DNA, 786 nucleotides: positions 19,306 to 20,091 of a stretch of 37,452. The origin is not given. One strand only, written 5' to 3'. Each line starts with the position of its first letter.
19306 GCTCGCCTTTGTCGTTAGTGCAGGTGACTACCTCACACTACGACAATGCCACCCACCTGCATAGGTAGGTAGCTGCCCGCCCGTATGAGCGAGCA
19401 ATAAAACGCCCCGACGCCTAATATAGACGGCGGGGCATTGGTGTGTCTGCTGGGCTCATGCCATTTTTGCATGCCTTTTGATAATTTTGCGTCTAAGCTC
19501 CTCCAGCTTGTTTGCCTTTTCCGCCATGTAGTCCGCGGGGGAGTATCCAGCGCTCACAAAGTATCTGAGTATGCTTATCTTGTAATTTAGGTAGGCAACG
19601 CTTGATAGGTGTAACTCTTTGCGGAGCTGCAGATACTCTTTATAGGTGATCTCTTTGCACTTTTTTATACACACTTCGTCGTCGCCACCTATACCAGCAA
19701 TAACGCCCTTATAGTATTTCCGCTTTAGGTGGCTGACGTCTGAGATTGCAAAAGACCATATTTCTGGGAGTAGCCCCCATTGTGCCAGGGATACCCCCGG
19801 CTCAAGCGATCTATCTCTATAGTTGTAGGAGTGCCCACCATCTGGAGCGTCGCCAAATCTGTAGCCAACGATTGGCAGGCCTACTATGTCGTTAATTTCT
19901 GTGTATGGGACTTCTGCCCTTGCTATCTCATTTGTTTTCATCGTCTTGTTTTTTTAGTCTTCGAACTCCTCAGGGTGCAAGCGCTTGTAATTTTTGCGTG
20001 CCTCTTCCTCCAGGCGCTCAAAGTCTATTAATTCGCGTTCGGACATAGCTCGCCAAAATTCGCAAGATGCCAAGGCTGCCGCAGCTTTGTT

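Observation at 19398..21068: Self-contained, oppositely oriented three-gene moron between the HNH endonuclease and terS, encoding three unrecognised proteins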

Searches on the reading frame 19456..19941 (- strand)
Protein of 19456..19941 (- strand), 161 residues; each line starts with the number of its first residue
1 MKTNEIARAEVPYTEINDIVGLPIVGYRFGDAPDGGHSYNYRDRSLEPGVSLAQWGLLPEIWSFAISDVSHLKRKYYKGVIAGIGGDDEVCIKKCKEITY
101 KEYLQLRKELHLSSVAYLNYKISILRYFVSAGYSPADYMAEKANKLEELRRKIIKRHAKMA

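Call 5: search_protein_families(library=pfam, proteins=[window:19456-19941:-], max_evalue=1)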
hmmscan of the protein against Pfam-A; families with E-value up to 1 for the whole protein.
window:19456-19941:- (161 aa): 0 families

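Call 6: search_protein_families(library=phrogs, proteins=[window:19456-19941:-], max_evalue=1)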
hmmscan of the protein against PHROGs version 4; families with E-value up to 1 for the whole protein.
window:19456-19941:- (161 aa): 2 families
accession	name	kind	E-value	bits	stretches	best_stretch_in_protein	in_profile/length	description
phrog_31949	-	unknown function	0.047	14.8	1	91-118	14-41/71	-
phrog_26715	-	unknown function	0.26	13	1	88-115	17-44/103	-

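Call 7: search_protein_families(library=padloc, proteins=[window:19456-19941:-], max_evalue=1)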
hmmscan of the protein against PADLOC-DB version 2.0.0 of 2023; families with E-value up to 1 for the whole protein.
window:19456-19941:- (161 aa): 0 families
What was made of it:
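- No PADLOC match (call 7).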

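Call 8: search_protein_families(library=ncbifam, proteins=[window:19456-19941:-], max_evalue=1)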
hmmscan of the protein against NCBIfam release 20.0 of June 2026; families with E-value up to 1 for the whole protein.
window:19456-19941:- (161 aa): 1 family
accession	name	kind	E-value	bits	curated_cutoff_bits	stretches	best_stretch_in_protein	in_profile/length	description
NF041200.1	mob_BfmA_Nterm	domain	0.094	12.9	24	1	101-155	12-64/81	BfmA/BtgA family mobilization protein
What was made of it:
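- There are no toxin or antitoxin family hits (calls 5, 7, 8).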

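Call 12: find_homologous_proteins(query=window:19456-19941:-)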
Query window:19456-19941:- (161 aa): 16 proteins with E <= 0.001 among 94 candidates.
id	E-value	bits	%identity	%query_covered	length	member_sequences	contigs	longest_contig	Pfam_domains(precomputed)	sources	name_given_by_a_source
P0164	2.3e-96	338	94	100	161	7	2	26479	-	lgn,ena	-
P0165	1.2e-81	290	86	94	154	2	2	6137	-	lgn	-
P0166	4.4e-81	288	83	94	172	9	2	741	-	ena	-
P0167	2.6e-79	283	82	94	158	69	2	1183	-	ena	-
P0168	2.4e-78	279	82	94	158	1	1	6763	-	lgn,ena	-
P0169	1.5e-76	274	80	94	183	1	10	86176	-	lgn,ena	-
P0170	1.4e-75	270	77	98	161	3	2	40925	-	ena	-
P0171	3.3e-74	266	78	93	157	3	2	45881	-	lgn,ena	-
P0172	4.5e-74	266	77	96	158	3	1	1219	-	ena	-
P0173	8.5e-74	265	79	93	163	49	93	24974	-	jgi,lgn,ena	jgi:hypothetical protein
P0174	9.6e-74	264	77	93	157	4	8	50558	-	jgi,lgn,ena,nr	jgi:hypothetical protein|nr:MAG TPA: hypothetical protein [Caudoviricetes sp.]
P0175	8.0e-73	261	76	96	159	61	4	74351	-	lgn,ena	-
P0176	4.5e-72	259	74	94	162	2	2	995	-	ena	-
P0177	8.7e-71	255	72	98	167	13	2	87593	-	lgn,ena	-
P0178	1.8e-47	179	72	73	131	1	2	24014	-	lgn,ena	-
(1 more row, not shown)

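Call 21: search_solved_structures(query=A3, max_evalue=10)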
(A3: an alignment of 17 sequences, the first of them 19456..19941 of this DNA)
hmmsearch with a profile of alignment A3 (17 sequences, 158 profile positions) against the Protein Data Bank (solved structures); distinct sequences matched with E-value up to 10: 4.
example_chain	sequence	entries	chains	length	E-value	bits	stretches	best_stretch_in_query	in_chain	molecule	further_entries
7sut_C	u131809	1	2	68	0.34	13.7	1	57-96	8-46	HaPE645 alpha-2 subunit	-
8tah_H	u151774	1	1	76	0.36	13.6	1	64-107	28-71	Src substrate cortactin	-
8vs5_A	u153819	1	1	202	0.61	12.9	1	75-121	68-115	Telomere resolvase ResT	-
3v57_A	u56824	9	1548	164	0.66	12.8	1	66-133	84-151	Phycoerythrin alpha subunit | B-phycoerythrin alpha chain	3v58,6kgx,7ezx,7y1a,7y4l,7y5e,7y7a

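Call 29: predict_structure(alignment_id=A3)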
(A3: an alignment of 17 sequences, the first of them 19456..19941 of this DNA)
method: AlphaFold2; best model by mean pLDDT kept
length: 161 residues; sequences in the alignment: 17
mean_pLDDT: 50.4   pTM: 0.44
mean pLDDT of the five models: 50.4, 49.3, 47.9, 47.0, 41.5
residues with pLDDT >= 90: 0; 70-90: 31; 50-70: 46; < 50: 84
segments of 3 or more residues with pLDDT < 50: 1-23, 25-74, 82-91
pLDDT, mean of each block of 10 residues (from residue 1): 28 36 46 39 30 30 27 52 45 58 58 58 75 81 79 66 51
secondary structure, 60 per line:
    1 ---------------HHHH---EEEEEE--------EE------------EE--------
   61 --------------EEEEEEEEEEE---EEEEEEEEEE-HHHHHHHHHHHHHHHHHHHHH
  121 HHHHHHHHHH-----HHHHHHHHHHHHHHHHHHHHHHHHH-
elements in order: H16-19 E23-28 E75-85 E89-98 H100-130 H136-160
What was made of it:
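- The gpC model is unusable (pLDDT 50, call 29). gpB was not modelled.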

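Call 32: find_encoding_contigs(protein=P0173, flank=6000, max_places=6)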
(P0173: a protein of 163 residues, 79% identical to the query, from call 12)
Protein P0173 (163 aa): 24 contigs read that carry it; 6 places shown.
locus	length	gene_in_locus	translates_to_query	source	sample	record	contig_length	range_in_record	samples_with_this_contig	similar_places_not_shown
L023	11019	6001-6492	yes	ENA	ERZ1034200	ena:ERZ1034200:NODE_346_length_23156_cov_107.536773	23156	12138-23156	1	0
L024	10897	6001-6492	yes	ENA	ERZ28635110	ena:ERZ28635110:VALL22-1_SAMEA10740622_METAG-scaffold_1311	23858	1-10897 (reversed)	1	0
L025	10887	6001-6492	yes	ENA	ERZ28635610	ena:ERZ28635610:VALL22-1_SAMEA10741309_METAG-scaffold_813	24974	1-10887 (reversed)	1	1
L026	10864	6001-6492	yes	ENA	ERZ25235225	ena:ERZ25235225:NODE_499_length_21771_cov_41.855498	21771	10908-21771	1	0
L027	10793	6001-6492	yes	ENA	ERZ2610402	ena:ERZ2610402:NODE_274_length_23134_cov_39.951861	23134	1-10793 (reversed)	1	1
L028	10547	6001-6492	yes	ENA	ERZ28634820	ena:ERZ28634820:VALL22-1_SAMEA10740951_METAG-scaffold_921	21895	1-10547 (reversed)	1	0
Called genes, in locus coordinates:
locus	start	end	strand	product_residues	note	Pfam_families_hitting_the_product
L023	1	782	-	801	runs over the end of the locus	PF19044:P-loop_TraG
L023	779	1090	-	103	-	-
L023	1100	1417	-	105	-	-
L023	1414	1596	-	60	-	-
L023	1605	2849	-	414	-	PF18998:Flg_new_2 (faint), PF09479:Flg_new (faint)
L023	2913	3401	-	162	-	-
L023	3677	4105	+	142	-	PF00436:SSB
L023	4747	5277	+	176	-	PF07275:ArdA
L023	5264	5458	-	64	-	-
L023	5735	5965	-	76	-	-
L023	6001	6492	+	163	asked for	-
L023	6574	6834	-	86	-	PF23807:RHH_10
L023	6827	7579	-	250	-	PF00142:Fer4_NifH (weak), PF01656:CbiA, PF02374:ArsA_ATPase, PF06564:CBP_BcsQ, PF09140:MipZ (weak), PF10609:ParA, PF13614:AAA_31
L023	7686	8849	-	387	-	PF01051:Rep3_N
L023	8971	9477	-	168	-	-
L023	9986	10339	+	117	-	-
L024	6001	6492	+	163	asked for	-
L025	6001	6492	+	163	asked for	-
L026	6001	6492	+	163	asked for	-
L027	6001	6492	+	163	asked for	-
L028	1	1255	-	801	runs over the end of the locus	PF12991:DUF3875 (faint), PF01935:DUF87 (faint), PF19044:P-loop_TraG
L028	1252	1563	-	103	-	-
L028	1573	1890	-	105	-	-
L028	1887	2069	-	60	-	-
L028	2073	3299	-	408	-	PF18998:Flg_new_2 (faint), PF09479:Flg_new (faint)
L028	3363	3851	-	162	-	-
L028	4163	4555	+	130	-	PF00436:SSB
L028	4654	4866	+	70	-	-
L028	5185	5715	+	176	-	PF07275:ArdA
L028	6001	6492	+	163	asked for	-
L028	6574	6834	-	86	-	PF23807:RHH_10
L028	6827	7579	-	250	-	PF00142:Fer4_NifH (weak), PF01656:CbiA, PF02374:ArsA_ATPase, PF06564:CBP_BcsQ, PF09140:MipZ (weak), PF10609:ParA, PF13614:AAA_31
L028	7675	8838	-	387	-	PF01051:Rep3_N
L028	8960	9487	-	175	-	-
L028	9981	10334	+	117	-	-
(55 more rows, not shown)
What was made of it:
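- On Plasmid leading-region anti-defence gene (for gpC): L023-L028: SSB, ArdA and the gpC homologue on one strand; Rep3_N, ParA and TraG P-loop on the same contigs (call 32).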

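Call 34: search_dna_similar(query=window:19456-19941:-, collection=plasmids, mode=protein, max_evalue=0.001)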
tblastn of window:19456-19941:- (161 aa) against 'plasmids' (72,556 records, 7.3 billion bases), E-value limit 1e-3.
No match.

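Call 38: find_encoding_contigs(protein=P0177, flank=8000, max_places=3)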
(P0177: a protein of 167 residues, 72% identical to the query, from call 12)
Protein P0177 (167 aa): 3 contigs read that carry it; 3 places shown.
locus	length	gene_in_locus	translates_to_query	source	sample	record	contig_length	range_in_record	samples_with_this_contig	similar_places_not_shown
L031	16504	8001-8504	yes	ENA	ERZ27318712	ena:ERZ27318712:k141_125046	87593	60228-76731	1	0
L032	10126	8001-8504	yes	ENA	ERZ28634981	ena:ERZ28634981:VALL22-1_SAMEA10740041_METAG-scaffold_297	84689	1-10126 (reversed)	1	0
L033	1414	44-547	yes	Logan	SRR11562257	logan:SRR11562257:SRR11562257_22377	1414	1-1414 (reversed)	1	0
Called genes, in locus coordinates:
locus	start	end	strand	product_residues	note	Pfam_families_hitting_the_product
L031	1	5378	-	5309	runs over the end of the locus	PF18763:ddrB-ParB, PF28553:WH_1 (weak), PF28554:DUF8437, PF28555:Helicase_dom, PF00271:Helicase_C, PF18857:LPD38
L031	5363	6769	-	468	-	-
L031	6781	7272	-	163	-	-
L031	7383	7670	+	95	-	-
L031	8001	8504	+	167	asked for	-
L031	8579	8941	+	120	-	-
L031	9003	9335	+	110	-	-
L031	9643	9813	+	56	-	-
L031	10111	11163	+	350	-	PF19580:Exo_endo_phos_3, PF03372:Exo_endo_phos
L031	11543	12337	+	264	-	PF08501:Shikimate_dh_N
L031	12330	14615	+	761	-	PF01103:Omp85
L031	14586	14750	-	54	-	-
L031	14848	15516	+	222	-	-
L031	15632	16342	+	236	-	PF05643:GNA1162-like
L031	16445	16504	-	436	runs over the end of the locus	PF14135:DUF4302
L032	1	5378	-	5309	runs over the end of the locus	PF18763:ddrB-ParB, PF28553:WH_1 (weak), PF28554:DUF8437, PF28555:Helicase_dom, PF00271:Helicase_C, PF18857:LPD38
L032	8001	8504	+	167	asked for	-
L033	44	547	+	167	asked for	-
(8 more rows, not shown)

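Call 41: search_protein_representatives(alignment_id=A3)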
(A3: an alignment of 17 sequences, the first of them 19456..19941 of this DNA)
Query: 17 sequences, 158 profile positions. Proteins with E-value up to 0.001 (for the whole library): 79; up to 1e-10: 51; up to 1e-30: 5. The best 79 are listed.
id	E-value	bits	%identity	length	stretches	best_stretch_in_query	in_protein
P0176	1.6e-88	310.5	-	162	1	1-157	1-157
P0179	4.7e-57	208.3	-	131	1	36-158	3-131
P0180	2.5e-34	134.4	-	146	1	2-82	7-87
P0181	9.9e-32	126.0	-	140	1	13-151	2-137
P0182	9.2e-31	122.8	-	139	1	14-134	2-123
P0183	2.0e-27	112.0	-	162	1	16-118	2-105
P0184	4.2e-24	101.2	-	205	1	14-118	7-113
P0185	1.6e-22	96.1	-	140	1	23-141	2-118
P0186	2.8e-22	95.2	-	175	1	20-106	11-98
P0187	3.7e-22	94.9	-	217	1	13-141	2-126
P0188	4.3e-22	94.6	-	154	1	15-106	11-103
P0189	9.5e-21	90.3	-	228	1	16-104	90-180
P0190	2.8e-20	88.7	-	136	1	13-151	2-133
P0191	4.5e-20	88.1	-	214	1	19-108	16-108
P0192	8.4e-20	87.2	-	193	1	17-108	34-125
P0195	1.0e-18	83.7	-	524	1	20-135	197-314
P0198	2.3e-18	82.5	-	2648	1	16-157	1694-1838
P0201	4.0e-17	78.5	-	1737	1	15-107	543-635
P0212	5.8e-14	68.2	-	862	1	22-134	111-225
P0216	3.2e-13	65.8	-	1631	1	21-145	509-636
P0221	4.3e-12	62.1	-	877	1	23-145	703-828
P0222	4.3e-12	62.1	-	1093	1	21-104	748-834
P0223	5.4e-12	61.8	-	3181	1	23-132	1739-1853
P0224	6.9e-12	61.5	-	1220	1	23-108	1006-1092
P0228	3.3e-11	59.3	-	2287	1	21-107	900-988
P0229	1.1e-10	57.6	-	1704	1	23-107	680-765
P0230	1.5e-10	57.1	-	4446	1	24-133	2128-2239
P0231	3.7e-10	55.9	-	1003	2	21-110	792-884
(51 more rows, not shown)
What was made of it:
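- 19612..19878 (-): gpC N-terminal domain (residues about 22-110). Consensus: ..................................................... Exhaustive profile search: 79 proteins at E<=1e-3, both stand-alone and embedded in proteins of 500-4446 aa (call 41).
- On Solo version of a polyvalent-protein domain (for gpC): Call 41 (hits in proteins of 500-4446 aa).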

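Call 42: search_protein_families(library=pfam, proteins=[P0198, P0201, P0216, P0229, P0224, P0195], max_evalue=0.001)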
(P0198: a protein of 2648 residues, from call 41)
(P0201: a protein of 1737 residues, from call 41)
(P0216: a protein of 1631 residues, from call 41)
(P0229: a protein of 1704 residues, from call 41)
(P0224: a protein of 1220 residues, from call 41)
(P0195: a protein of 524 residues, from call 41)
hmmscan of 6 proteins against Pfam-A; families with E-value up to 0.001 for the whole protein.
P0198 (2648 aa): 2 families
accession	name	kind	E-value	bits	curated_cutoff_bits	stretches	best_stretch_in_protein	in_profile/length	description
PF18823.6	InPase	-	8.4e-50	168.6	26.8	1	492-627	1-133/135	Inorganic Pyrophosphatase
PF04002.20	RadC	-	1.7e-08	34.9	22.1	1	1400-1465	45-109/121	RadC-like JAB domain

P0201 (1737 aa): 1 family
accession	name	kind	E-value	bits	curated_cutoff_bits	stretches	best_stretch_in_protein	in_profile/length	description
PF18810.6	PBECR2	-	7.2e-10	39.6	27.1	1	361-476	14-119/120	phage-Barnase-EndoU-ColicinE5/D-RelE like nuclease2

P0216 (1631 aa): 2 families
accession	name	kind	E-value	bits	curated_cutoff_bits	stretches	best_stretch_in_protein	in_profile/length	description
PF18857.6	LPD38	-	1.5e-10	41.9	27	1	1312-1483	2-173/189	Large polyvalent protein associated domain 38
PF14841.11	FliG_M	-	0.00078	20.1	25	0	143-181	7-45/76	FliG middle domain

P0229 (1704 aa): 1 family
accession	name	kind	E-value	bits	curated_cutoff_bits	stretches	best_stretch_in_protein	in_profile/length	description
PF18857.6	LPD38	-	1.1e-06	29.3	27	1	1426-1567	4-157/189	Large polyvalent protein associated domain 38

P0224 (1220 aa): 0 families

P0195 (524 aa): 0 families

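Call 43: search_protein_families(library=pfam, proteins=[P0223, P0228, P0222, P0231, P0221, P0212], max_evalue=0.001)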
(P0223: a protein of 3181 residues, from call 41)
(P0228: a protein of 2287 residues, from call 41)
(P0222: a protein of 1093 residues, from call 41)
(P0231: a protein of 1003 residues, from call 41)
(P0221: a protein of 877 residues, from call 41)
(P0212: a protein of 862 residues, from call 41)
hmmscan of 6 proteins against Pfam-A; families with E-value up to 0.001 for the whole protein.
P0223 (3181 aa): 2 families
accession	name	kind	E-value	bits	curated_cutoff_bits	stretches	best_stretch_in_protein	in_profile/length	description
PF18796.6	LPD1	-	1.8e-21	76.4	27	1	1403-1480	3-75/78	Large polyvalent protein-associated domain 1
PF18834.6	LPD22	-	7.3e-17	61.8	28.6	1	29-111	8-90/97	Large polyvalent protein associated domain 22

P0228 (2287 aa): 1 family
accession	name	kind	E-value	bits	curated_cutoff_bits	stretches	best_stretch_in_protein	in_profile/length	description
PF18834.6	LPD22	-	0.00086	19.9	28.6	1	33-118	11-93/97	Large polyvalent protein associated domain 22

P0222 (1093 aa): 0 families

P0231 (1003 aa): 0 families

P0221 (877 aa): 0 families

P0212 (862 aa): 3 families
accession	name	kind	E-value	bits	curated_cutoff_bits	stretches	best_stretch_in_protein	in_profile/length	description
PF14890.11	Intein_splicing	-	3.5e-07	30.6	35.8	1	470-771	38-155/155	Intein splicing domain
PF07591.16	PT-HINT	-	2.3e-06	28.3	27.7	1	441-527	1-93/137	Pretoxin HINT domain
PF13403.11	Hint_2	-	0.00097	20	28.4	0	439-478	6-45/147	Hint domain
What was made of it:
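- On Solo version of a polyvalent-protein domain (for gpC): No Pfam model matches gpC or the matching segment of the giant proteins (calls 5, 42, 43).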

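Call 50: search_dna_similar(query=window:19456-19941:-, collection=phages, mode=protein, max_evalue=0.01)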
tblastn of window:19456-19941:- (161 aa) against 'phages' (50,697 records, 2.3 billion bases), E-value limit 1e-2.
No match.

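Call 88: list_cluster_members(proteins=[P0181, P0183, P0184, P0187, P0198, P0201, P0216, P0223, P0230, P0195])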
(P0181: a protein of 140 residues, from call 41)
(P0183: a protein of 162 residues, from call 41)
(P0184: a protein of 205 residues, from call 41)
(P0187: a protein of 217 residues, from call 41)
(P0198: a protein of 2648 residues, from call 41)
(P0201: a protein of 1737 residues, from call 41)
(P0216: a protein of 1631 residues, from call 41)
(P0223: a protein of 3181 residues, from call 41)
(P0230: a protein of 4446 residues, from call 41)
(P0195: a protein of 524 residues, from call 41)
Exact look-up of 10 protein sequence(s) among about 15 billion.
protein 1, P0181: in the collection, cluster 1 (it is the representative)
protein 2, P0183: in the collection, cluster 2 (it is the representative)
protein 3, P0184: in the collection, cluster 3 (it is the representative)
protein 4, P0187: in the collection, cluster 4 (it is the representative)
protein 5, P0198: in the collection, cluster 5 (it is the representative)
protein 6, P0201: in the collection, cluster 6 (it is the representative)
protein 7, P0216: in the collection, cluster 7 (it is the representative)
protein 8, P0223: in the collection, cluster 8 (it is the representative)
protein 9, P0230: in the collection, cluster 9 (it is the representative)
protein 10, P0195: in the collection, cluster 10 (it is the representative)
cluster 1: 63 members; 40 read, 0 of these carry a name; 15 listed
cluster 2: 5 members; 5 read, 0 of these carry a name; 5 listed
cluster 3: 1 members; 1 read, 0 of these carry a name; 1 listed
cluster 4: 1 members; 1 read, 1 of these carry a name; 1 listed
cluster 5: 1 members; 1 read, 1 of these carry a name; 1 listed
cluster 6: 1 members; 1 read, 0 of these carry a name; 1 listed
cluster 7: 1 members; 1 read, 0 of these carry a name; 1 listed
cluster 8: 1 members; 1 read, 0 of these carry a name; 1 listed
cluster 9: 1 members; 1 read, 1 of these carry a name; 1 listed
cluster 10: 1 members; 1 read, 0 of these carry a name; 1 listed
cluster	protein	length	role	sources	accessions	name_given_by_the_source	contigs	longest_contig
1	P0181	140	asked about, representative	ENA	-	-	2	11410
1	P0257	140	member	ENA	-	-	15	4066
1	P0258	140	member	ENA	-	-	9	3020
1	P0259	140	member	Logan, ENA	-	-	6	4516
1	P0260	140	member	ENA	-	-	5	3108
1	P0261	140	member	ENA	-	-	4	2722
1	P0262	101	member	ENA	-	-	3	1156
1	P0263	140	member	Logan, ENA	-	-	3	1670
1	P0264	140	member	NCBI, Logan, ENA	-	-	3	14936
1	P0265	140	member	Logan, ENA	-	-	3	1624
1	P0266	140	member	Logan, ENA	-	-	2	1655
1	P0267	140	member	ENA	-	-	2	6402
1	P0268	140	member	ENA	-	-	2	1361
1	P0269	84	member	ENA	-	-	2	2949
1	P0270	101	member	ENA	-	-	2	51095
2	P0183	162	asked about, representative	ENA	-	-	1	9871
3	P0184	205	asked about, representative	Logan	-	-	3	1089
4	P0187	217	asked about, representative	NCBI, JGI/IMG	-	hypothetical protein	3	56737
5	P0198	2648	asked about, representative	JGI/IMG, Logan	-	hypothetical protein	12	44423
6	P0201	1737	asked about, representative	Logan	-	-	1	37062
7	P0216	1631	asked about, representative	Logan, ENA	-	-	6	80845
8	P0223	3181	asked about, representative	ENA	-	-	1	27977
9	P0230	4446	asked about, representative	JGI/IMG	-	GNAT superfamily N-acetyltransferase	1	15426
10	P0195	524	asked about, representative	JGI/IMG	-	-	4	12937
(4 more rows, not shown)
